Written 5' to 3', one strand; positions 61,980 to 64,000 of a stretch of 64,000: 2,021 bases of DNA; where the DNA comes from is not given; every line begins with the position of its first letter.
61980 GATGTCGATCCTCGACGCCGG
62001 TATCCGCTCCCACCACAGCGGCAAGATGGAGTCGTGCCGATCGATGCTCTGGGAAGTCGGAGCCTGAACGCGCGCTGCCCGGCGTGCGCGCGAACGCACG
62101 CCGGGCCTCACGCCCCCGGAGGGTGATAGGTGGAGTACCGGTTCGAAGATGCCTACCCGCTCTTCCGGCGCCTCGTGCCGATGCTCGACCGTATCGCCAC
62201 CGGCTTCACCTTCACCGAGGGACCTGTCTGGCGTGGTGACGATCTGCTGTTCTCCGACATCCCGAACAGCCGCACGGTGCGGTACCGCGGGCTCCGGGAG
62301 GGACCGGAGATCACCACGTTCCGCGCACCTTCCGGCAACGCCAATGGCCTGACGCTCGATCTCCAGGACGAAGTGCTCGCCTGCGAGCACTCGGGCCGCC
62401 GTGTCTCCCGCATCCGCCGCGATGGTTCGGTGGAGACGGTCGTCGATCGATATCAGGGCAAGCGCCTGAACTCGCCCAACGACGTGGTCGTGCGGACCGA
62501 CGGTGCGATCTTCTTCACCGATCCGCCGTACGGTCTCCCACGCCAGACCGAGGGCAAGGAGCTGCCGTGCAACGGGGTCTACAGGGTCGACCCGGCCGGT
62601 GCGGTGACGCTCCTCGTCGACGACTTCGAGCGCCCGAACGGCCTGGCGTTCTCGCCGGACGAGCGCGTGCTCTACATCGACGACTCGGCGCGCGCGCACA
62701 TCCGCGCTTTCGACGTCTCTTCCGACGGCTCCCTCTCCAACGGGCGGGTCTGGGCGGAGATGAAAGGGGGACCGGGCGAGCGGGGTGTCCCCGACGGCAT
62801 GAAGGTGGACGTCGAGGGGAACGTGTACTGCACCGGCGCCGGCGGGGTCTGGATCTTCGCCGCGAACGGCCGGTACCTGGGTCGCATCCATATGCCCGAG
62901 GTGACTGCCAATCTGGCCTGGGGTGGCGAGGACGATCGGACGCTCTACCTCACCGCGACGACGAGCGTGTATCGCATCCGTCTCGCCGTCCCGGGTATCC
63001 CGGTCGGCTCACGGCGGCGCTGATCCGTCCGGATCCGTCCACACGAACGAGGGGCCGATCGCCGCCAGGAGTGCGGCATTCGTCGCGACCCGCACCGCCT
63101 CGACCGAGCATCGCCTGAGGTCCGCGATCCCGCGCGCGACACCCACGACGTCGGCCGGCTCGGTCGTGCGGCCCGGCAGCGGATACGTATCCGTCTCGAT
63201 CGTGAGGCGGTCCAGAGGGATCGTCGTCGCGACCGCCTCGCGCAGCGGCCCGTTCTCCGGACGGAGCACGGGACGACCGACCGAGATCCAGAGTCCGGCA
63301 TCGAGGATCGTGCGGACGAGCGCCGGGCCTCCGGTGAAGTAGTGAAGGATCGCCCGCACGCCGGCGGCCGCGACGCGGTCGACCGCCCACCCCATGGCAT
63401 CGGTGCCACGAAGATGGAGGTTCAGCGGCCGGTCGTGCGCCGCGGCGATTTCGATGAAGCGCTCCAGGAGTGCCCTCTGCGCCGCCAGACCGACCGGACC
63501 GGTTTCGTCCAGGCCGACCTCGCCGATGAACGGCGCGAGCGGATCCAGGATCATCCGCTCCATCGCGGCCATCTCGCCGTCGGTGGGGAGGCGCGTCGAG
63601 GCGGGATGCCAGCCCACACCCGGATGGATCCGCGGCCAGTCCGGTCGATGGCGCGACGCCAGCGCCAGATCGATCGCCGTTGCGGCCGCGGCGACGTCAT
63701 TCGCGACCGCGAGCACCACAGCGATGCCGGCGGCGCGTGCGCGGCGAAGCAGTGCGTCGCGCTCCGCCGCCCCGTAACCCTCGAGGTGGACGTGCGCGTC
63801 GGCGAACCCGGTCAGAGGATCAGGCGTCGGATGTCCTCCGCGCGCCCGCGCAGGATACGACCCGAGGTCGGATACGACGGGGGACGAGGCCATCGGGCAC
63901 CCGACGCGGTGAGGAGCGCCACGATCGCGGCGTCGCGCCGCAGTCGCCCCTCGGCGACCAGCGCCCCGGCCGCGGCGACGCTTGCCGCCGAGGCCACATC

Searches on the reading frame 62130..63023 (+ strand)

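Call 34: search_protein_families(library=pfam, proteins=[window:62130-63023:+], max_evalue=0.0001)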
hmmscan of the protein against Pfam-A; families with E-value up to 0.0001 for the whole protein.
window:62130-63023:+ (297 aa): 1 family
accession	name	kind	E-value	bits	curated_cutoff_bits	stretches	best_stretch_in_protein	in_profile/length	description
PF08450.18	SGL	-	2.6e-52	178.3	26.3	1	28-277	1-245/246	SMP-30/Gluconolactonase/LRE-like region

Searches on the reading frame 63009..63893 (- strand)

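Call 34: search_protein_families(library=pfam, proteins=[window:63009-63893:-], max_evalue=0.0001)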
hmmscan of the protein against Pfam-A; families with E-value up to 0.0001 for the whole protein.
window:63009-63893:- (294 aa): 1 family
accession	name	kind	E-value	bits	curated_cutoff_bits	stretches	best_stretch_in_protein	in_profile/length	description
PF01026.27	TatD_DNase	-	1.5e-39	136.4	27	1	32-274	2-247/253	TatD related DNase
